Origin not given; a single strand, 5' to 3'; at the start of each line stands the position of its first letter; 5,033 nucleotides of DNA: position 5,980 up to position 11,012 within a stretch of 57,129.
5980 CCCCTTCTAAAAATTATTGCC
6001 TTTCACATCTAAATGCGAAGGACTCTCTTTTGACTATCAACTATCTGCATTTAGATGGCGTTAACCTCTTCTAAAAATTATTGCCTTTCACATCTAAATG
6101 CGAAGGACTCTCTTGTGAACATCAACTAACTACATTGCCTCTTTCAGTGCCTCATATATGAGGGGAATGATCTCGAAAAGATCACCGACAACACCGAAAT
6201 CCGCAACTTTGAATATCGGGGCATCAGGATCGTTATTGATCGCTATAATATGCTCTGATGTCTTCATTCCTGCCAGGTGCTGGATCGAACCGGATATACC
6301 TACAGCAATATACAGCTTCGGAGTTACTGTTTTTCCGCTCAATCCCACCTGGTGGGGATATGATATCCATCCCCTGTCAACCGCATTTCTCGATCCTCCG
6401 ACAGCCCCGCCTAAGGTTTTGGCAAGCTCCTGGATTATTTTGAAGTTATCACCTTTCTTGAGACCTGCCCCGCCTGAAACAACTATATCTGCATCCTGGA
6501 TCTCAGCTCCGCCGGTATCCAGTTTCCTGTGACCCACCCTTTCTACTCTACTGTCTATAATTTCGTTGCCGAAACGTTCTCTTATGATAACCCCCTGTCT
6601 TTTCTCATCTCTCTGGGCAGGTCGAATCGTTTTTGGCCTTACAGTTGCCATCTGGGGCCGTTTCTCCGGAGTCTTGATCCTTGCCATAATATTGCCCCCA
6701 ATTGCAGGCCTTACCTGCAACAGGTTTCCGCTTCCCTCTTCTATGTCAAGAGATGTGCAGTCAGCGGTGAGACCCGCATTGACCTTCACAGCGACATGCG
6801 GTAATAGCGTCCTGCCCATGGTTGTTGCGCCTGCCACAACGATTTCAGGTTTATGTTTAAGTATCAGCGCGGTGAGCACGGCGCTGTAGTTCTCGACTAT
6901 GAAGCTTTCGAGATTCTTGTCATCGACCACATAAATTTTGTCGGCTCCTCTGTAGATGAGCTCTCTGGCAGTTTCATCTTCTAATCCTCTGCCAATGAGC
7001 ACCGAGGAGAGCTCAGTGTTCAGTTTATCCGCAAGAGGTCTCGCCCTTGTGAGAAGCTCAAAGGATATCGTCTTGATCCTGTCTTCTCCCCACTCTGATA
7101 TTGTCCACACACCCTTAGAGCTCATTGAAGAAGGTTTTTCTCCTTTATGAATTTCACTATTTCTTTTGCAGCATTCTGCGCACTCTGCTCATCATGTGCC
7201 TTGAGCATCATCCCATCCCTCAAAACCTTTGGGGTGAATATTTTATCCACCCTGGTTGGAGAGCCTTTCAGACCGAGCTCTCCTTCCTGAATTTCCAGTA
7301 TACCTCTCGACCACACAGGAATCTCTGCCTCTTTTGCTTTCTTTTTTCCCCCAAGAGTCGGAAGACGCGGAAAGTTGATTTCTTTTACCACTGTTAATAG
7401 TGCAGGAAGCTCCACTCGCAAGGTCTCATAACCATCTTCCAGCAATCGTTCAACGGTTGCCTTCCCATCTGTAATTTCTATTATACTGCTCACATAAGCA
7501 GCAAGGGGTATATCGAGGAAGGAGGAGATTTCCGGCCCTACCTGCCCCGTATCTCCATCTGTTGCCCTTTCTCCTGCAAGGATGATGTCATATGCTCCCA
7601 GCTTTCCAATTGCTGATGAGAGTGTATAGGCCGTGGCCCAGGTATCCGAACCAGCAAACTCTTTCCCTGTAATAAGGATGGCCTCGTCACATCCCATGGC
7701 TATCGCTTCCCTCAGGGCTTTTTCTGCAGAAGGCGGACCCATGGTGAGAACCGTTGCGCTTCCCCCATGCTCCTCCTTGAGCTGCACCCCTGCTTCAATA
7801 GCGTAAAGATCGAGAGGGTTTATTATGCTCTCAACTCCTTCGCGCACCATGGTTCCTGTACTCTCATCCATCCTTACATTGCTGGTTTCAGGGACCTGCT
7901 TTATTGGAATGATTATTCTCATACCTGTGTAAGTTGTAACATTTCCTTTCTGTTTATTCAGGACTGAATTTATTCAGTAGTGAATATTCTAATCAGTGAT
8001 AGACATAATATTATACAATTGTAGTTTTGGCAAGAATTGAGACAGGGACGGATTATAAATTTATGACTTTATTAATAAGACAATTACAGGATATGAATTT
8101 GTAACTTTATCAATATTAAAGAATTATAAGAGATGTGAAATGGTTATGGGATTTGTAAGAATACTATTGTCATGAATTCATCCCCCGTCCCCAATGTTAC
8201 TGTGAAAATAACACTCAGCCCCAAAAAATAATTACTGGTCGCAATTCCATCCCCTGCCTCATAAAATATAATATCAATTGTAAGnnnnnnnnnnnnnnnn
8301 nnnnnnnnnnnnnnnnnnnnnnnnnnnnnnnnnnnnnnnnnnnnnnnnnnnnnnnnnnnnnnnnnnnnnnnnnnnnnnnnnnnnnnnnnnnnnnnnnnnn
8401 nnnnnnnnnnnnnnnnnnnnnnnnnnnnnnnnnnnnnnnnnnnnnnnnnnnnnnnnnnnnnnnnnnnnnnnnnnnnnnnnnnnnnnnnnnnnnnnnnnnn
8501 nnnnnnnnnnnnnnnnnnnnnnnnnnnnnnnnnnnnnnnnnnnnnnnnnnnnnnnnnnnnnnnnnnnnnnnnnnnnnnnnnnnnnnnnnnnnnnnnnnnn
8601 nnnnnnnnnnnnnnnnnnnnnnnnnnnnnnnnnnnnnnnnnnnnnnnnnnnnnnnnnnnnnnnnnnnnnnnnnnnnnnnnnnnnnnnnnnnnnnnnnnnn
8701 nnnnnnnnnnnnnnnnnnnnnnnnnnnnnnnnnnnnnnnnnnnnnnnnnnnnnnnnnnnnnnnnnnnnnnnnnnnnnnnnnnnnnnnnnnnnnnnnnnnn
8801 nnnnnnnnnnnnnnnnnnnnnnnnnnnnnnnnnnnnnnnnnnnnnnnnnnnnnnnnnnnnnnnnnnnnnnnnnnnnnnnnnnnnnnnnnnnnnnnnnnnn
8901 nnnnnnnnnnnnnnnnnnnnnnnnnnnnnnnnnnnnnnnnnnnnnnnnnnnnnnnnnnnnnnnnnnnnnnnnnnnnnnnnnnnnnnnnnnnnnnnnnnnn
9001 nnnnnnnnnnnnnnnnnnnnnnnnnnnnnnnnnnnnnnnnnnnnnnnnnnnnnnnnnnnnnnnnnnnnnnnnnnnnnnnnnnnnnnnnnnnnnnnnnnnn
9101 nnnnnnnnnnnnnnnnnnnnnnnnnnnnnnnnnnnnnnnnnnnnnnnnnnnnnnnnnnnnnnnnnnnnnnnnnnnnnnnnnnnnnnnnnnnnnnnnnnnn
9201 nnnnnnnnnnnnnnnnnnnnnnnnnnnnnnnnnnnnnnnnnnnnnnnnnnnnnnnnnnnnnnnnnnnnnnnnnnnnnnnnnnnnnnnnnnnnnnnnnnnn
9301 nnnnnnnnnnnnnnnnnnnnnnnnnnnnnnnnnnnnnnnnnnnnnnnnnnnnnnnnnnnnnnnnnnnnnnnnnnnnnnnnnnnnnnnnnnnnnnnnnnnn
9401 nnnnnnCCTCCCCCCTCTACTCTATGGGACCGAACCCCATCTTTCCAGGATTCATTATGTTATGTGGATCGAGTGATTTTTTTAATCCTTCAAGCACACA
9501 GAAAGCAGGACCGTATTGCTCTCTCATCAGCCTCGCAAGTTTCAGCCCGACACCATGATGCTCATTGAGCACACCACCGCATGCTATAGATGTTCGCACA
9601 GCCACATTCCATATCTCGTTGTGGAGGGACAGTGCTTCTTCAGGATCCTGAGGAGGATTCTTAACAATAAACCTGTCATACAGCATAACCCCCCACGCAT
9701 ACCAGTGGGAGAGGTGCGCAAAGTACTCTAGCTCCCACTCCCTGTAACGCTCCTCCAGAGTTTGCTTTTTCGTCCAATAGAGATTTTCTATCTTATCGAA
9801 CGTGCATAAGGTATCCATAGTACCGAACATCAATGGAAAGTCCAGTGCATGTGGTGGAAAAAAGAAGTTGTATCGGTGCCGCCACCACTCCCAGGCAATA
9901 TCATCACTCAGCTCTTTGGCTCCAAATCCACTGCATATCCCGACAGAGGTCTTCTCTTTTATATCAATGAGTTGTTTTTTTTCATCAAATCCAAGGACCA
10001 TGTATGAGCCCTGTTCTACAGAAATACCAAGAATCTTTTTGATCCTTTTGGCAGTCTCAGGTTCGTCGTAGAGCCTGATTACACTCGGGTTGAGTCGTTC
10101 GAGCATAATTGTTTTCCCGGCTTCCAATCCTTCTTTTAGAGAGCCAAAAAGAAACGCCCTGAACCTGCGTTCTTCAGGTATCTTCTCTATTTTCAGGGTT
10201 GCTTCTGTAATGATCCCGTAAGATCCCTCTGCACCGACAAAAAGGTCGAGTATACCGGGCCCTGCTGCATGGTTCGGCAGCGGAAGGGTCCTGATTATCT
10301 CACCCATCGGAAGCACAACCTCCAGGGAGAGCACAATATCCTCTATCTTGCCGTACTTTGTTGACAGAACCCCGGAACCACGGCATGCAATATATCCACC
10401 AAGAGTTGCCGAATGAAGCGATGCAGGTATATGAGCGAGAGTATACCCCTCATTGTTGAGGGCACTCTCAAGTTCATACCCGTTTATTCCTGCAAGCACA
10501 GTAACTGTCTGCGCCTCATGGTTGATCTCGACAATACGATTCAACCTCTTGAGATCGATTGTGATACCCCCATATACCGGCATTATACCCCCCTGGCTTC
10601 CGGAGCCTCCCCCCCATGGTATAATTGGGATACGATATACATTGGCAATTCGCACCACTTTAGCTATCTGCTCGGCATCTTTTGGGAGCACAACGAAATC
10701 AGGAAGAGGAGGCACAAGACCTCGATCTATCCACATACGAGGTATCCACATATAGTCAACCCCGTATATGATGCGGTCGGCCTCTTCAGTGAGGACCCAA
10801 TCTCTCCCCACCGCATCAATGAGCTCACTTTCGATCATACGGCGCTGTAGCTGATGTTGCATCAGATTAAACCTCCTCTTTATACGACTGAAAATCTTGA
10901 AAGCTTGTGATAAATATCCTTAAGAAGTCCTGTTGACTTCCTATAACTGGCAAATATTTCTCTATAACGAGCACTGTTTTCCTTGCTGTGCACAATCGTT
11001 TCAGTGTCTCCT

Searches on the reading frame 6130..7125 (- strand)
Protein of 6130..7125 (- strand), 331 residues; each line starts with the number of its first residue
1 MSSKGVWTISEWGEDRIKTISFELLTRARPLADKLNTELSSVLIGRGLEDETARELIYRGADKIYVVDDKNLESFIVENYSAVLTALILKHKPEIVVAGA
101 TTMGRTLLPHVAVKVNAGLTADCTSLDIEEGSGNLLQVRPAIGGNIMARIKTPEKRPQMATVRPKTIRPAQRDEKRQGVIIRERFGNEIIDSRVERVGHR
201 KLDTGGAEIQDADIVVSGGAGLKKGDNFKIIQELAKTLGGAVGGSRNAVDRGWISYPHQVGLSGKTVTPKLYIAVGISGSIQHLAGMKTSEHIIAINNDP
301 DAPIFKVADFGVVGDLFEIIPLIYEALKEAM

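Call 6: search_protein_families(library=ncbifam, proteins=[window:6130-7125:-], max_evalue=0.00001)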
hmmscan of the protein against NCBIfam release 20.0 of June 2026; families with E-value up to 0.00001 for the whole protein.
window:6130-7125:- (331 aa): 5 families
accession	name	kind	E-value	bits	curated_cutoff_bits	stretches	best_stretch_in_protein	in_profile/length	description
NF042970.1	AcrlCoAredClosAcrA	equivalog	1.3e-87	294.2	600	2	134-329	159-359/360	acryloyl-CoA reductase electron transfer subunit beta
NF038209.1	mft_etfA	equivalog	1.1e-39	136.5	240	1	42-320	28-295/303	mycofactocin-associated electron transfer flavoprotein alpha subunit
NF008884.0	PRK11916.1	equivalog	9.7e-38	130.3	528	1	51-327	39-310/312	electron transfer flavoprotein subunit alpha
NF002889.0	PRK03363.1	equivalog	7.1e-36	124.1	549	1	23-327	19-311/313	electron transfer flavoprotein subunit alpha/FixB family protein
NF051845.1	EtFlavAlphaProt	equivalog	9.5e-33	113.7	600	1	16-322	103-394/406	electron transfer flavoprotein subunit alpha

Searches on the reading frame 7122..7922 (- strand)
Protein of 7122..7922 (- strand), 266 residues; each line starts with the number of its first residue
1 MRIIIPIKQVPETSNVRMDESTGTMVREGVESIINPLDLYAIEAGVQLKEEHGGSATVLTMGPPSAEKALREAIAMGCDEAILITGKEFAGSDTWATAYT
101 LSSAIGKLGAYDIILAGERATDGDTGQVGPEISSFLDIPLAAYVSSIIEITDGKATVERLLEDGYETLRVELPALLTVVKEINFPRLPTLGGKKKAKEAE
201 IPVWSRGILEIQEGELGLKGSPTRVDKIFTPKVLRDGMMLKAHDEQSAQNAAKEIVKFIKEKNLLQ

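Call 6: search_protein_families(library=ncbifam, proteins=[window:7122-7922:-], max_evalue=0.00001)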
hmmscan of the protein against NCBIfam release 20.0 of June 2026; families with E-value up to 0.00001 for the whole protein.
window:7122-7922:- (266 aa): 6 families
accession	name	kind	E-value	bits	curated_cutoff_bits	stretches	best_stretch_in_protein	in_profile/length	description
NF040731.1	flavo_sub_EftB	exception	2.3e-84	282.8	445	1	2-262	1-257/260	electron transfer flavoprotein subunit beta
NF042971.1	AcrlCoAredClosAcrB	equivalog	1.6e-68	230.7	475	1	1-255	1-260/266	acryloyl-CoA reductase electron transfer subunit gamma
NF002888.0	PRK03359.1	subfamily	5.2e-31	108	219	1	1-213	1-215/256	putative electron transfer flavoprotein FixA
NF008998.0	PRK12342.1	equivalog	5.2e-29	101.4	338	1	1-213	1-211/254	electron transfer flavoprotein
TIGR04503.1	mft_etfB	hypoth_equivalog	2.5e-18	66.4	200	1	14-204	10-213/290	mycofactocin-associated electron transfer flavoprotein beta subunit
NF051844.1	ETFlavBetaProt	equivalog_domain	5.4e-10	39.2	350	1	39-196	25-174/254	electron transfer flavoprotein subunit beta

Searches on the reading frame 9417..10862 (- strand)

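Call 6: search_protein_families(library=ncbifam, proteins=[window:9417-10862:-], max_evalue=0.00001)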
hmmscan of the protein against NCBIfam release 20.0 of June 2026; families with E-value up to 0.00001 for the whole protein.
window:9417-10862:- (481 aa): 9 families
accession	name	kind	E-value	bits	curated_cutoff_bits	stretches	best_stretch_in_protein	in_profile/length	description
TIGR00387.1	glcD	equivalog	3.2e-53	181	567.9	2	57-297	1-243/413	glycolate oxidase subunit GlcD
NF049975.1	2HglutDHaseYdiJ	equivalog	3.5e-31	107.9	1350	1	52-198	50-198/1018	D-2-hydroxyglutarate dehydrogenase YdiJ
NF008408.0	PRK11230.1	equivalog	3.5e-29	101.6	897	1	54-259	56-261/499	glycolate oxidase subunit GlcD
NF008439.0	PRK11282.1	equivalog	2e-16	59.8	284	1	63-232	8-177/358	glycolate oxidase subunit GlcE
NF053785.1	DcplphribOxDprE1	equivalog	3.7e-12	46.2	500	1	57-228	18-183/449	decaprenylphosphoryl-beta-D-ribose oxidase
TIGR01678.1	FAD_lactone_ox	subfamily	2.2e-11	43.4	396.8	1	57-224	18-177/438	sugar 1,4-lactone oxidase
NF041227.1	BagG_FevA2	exception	1.2e-10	40.7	850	1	54-239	46-219/455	bagremycin/ferroverdin biosynthesis FAD-dependent oxygenase BagG/FevA2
TIGR01676.1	GLDHase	equivalog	3.7e-09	35.9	458.25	1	59-225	67-225/541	L-galactonolactone dehydrogenase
TIGR01679.1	bact_FAD_ox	subfamily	3.8e-09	35.9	292.25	1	48-244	6-189/419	FAD-linked oxidoreductase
